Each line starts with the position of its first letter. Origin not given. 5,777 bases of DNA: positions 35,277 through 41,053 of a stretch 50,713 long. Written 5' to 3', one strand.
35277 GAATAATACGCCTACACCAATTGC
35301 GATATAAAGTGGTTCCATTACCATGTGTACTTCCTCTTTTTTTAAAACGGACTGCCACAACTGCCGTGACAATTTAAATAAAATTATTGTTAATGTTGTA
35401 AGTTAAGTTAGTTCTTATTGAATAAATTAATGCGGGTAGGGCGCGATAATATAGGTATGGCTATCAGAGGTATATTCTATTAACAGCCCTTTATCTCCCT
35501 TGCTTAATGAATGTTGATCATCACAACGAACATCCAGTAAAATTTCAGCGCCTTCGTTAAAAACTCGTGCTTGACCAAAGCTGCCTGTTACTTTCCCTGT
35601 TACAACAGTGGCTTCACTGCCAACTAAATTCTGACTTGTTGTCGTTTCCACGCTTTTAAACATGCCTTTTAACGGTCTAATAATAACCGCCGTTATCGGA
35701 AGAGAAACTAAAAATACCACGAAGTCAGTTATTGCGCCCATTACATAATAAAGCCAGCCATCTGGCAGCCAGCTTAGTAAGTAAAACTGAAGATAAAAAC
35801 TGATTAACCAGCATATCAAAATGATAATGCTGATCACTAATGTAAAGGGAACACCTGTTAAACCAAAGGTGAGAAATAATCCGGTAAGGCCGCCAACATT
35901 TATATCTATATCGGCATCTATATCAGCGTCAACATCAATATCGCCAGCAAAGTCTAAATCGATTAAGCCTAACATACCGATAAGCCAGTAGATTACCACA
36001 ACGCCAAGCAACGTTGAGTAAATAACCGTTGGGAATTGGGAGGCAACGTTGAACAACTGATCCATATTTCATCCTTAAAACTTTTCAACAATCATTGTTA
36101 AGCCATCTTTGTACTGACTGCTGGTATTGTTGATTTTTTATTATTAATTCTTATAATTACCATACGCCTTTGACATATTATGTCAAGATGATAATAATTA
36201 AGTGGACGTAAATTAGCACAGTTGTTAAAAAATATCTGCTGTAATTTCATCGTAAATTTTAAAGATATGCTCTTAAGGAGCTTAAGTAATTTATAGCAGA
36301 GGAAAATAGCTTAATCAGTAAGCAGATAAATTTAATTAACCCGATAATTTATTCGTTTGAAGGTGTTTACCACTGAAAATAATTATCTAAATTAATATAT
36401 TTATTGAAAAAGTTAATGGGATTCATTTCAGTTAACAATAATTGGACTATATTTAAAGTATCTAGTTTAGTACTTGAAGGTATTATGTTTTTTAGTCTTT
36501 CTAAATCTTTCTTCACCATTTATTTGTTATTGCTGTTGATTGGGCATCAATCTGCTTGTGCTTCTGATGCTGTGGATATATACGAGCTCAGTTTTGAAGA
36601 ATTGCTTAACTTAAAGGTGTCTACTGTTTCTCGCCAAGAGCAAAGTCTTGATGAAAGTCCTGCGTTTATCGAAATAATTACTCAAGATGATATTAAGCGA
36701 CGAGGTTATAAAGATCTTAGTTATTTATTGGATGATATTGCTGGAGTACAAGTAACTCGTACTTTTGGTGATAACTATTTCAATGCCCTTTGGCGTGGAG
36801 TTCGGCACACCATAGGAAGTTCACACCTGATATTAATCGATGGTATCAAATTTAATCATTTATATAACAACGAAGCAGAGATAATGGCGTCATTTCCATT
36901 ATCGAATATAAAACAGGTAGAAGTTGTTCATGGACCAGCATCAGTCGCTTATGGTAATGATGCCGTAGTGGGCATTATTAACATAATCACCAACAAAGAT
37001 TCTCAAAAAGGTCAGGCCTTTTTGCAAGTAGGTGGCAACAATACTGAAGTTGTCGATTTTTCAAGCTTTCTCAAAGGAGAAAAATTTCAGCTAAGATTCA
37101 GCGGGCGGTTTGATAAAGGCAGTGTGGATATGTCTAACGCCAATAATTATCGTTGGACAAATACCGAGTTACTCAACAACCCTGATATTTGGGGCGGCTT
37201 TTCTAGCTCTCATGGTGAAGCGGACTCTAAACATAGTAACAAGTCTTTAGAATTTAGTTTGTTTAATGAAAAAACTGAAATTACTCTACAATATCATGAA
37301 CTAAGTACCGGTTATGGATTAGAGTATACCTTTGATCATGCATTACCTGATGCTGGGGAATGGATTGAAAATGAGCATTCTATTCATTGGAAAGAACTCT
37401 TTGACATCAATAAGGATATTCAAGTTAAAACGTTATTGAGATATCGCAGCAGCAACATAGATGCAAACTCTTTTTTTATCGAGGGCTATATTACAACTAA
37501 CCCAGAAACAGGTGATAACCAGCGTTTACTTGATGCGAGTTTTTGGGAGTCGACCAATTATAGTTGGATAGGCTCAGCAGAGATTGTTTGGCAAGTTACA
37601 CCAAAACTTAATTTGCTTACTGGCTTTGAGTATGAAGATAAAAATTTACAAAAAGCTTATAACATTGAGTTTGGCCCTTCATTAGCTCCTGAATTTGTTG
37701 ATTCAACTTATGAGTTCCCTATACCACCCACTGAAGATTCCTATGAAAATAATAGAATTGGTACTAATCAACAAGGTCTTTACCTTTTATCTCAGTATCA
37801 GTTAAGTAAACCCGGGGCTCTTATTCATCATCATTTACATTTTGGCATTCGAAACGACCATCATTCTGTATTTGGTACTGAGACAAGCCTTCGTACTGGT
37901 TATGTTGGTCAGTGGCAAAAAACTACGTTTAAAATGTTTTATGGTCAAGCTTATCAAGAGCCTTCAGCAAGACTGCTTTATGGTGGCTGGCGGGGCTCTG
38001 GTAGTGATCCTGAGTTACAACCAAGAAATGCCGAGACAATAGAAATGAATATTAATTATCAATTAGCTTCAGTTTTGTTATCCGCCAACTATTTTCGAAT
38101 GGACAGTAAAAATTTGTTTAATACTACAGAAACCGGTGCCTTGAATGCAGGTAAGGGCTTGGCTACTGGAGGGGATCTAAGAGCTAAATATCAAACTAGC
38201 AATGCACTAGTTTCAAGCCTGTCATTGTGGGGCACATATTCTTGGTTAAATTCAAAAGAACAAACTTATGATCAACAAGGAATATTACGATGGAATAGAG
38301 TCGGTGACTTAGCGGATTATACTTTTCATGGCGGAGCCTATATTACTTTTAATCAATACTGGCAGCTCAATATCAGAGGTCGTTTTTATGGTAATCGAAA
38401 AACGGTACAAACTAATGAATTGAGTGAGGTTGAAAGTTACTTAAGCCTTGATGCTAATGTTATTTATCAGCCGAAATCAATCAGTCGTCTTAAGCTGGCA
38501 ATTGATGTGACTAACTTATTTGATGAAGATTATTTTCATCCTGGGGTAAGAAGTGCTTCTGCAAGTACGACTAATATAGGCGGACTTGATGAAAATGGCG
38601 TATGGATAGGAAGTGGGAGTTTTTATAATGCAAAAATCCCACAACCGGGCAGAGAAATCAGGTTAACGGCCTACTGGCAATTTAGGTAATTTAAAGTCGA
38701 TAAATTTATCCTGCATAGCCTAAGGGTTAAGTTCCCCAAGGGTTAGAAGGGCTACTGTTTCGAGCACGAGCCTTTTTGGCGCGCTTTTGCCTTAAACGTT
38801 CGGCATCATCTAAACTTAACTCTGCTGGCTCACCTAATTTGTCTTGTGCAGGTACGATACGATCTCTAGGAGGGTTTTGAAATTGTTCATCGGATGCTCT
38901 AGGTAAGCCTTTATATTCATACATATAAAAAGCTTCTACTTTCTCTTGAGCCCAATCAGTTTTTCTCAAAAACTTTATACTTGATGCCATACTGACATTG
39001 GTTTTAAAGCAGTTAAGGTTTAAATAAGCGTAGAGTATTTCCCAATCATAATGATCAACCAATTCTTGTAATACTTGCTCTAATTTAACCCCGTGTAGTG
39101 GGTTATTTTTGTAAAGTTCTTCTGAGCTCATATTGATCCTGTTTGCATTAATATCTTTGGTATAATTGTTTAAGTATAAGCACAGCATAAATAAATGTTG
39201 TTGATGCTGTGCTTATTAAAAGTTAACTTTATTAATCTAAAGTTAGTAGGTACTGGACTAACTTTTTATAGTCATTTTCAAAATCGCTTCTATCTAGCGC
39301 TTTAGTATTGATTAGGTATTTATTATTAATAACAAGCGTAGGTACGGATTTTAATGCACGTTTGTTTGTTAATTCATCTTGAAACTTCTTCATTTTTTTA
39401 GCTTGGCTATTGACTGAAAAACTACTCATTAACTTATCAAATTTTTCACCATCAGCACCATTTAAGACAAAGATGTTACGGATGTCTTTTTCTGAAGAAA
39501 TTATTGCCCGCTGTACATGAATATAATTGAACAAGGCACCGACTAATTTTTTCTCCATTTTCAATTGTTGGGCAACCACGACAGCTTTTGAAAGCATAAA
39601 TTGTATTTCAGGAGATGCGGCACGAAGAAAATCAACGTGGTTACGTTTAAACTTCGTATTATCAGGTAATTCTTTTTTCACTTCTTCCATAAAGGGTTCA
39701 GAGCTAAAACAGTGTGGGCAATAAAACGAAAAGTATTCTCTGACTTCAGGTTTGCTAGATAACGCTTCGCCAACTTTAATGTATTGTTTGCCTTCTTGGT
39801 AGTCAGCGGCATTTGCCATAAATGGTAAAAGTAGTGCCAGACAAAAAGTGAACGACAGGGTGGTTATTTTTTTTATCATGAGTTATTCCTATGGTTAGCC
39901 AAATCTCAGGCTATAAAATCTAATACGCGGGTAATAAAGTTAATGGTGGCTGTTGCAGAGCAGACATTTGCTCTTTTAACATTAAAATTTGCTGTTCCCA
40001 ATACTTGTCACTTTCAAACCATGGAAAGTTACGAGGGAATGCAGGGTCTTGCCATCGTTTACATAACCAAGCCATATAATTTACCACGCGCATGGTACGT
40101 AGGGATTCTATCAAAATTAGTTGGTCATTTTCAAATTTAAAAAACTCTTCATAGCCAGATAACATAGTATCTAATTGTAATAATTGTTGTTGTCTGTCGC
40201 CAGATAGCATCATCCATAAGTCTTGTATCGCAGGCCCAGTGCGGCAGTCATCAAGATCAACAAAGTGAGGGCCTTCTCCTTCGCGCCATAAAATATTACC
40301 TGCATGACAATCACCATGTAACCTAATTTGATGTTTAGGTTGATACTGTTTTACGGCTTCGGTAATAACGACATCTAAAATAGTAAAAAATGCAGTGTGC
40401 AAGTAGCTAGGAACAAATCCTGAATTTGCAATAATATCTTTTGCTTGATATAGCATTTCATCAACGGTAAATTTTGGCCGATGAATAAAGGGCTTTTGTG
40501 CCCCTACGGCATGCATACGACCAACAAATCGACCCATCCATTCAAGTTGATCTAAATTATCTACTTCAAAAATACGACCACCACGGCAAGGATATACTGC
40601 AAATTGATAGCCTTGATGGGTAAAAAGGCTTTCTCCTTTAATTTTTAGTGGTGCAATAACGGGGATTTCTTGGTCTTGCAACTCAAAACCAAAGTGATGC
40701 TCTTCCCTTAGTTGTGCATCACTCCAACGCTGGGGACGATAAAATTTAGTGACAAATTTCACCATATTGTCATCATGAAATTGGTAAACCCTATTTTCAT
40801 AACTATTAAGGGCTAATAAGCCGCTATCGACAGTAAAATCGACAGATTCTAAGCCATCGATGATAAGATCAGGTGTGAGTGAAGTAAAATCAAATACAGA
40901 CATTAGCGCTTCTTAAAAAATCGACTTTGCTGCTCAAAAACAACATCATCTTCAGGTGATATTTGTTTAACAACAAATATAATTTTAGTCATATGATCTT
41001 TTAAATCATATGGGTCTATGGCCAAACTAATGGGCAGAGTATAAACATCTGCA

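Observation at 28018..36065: Three-gene operon: YqiJ/NfeD-like membrane protein, YqiK-like flotillin, giant MoxR-type AAA+ protein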

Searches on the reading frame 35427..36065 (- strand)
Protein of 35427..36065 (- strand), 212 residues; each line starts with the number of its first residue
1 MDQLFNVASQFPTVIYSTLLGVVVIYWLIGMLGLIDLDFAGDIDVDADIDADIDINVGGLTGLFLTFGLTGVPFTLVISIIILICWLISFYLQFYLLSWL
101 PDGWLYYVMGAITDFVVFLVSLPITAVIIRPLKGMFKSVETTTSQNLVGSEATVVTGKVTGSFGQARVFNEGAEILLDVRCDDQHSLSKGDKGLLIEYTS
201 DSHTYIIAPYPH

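Call 4: search_protein_families(library=pfam, proteins=[window:35427-36065:-], max_evalue=0.01)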
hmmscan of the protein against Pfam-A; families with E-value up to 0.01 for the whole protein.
window:35427-36065:- (212 aa): 0 families

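Call 5: search_protein_families(library=padloc, proteins=[window:35427-36065:-], max_evalue=0.01)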
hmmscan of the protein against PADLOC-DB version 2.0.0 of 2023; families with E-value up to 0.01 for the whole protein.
window:35427-36065:- (212 aa): 0 families

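Call 6: search_protein_families(library=ncbifam, proteins=[window:35427-36065:-], max_evalue=0.01)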
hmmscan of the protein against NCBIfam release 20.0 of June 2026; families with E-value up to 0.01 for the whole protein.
window:35427-36065:- (212 aa): 0 families

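Call 7: search_protein_families(library=pfam, proteins=[window:35427-36065:-], max_evalue=10)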
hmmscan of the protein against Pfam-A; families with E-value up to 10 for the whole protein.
window:35427-36065:- (212 aa): 0 families
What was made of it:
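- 35427..36065 (-): YqiJ/DUF1449-family membrane protein (212 aa): three hydrophobic segments, an Asp-rich loop and a C-terminal beta-rich (NfeD/OB-like) domain. No Pfam hit (calls 4, 7).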

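Call 11: search_solved_structures(query=window:35427-36065:-, max_evalue=10)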
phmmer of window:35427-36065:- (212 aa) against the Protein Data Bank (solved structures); distinct sequences matched with E-value up to 10: 2.
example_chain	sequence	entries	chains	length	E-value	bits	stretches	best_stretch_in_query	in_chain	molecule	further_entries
8s7v_E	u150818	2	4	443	0.78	12.7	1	127-163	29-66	Methyl-coenzyme M reductase subunit beta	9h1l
8s7x_E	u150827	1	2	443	0.79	12.7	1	127-163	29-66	Methyl-coenzyme M reductase subunit beta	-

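Call 18: find_homologous_proteins(query=window:35427-36065:-, max_evalue=0.001)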
Query window:35427-36065:- (212 aa): 223 proteins with E <= 0.001 among 753 candidates; the best 120 are listed.
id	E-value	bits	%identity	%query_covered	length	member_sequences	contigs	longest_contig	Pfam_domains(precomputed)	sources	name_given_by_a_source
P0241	3.4e-133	460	100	100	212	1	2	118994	-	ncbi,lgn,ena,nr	ncbi:MAG: YqiJ family protein [Colwellia sp.]|nr:YqiJ family protein [Colwellia sp.]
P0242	4.3e-122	424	92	100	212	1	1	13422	-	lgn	-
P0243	2.1e-121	422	90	100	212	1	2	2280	-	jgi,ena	jgi:hypothetical protein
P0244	9.7e-120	416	89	100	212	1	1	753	-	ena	-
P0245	4.8e-118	411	87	100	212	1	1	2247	-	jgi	-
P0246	5.2e-113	394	83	100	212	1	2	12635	-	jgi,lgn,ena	-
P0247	3.7e-111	388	80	100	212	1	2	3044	-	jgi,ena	-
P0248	3.9e-109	381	78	100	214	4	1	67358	-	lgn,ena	-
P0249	3.0e-106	372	76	99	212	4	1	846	-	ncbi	-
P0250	3.7e-106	372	78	99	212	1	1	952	-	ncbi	-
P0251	6.5e-106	371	77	99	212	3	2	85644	-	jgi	-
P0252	1.2e-105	370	79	99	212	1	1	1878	-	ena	-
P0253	1.3e-105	370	77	100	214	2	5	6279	-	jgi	-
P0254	2.6e-105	369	76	100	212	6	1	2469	-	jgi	-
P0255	2.9e-105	369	79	99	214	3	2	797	-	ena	-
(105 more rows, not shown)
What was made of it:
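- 35427..36065 (-): The identical protein is named 'YqiJ family protein' by NCBI (call 18).
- On YqiJ / DUF1449 (short NfeD-like) proteins: NCBI calls the identical protein 'YqiJ family' (call 18).
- Checked: NCBI names the identical protein 'YqiJ family protein' (call 18).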

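Call 65: search_solved_structures(query=A6, max_evalue=10)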
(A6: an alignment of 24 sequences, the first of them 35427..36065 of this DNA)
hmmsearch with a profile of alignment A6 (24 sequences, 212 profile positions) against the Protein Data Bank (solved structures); distinct sequences matched with E-value up to 10: 8.
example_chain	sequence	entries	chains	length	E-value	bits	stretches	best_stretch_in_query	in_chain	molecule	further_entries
8q75_A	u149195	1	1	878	0.34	13.3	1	69-141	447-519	Copper-transporting ATPase HMA4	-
8q73_A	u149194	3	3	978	0.35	13.2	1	69-141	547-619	Copper-transporting ATPase HMA4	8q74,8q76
8xks_O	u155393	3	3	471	0.85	11.9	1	74-138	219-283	Moc45 | CrTam49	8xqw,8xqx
1p49_A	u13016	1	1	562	1.2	11.4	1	60-92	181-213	STERYL-SULFATASE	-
8eg3_A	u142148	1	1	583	1.3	11.3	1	60-92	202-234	Steryl-sulfatase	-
1y0n_A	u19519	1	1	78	2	10.7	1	165-199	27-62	Hypothetical UPF0270 protein PA3463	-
9w40_R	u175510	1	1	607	8.6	8.6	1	60-117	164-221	Soluble cytochrome b562,Adenosine receptor A2b,LgBiT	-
7xy6_R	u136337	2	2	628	9.1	8.6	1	59-117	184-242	Soluble cytochrome b562,Adenosine receptor A2b,LgBiT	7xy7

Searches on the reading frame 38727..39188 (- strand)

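Call 59: search_protein_families(library=pfam, proteins=[window:38727-39188:-], max_evalue=0.001)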
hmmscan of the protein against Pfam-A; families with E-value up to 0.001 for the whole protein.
window:38727-39188:- (153 aa): 1 family
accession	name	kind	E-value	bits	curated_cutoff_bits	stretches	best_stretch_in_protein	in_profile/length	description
PF09905.14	VF530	-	1.2e-30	105.9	27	1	27-89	1-63/63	DNA-binding protein VF530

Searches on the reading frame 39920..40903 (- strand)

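Call 59: search_protein_families(library=pfam, proteins=[window:39920-40903:-], max_evalue=0.001)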
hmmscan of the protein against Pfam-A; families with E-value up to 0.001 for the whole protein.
window:39920-40903:- (327 aa): 2 families
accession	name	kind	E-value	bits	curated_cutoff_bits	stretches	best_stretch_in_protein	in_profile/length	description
PF01636.29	APH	-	1.8e-35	123.2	23.2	1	33-252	6-230/239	Phosphotransferase enzyme family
PF02958.26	EcKL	-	0.0005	19.9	22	1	183-252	206-282/294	Ecdysteroid kinase-like family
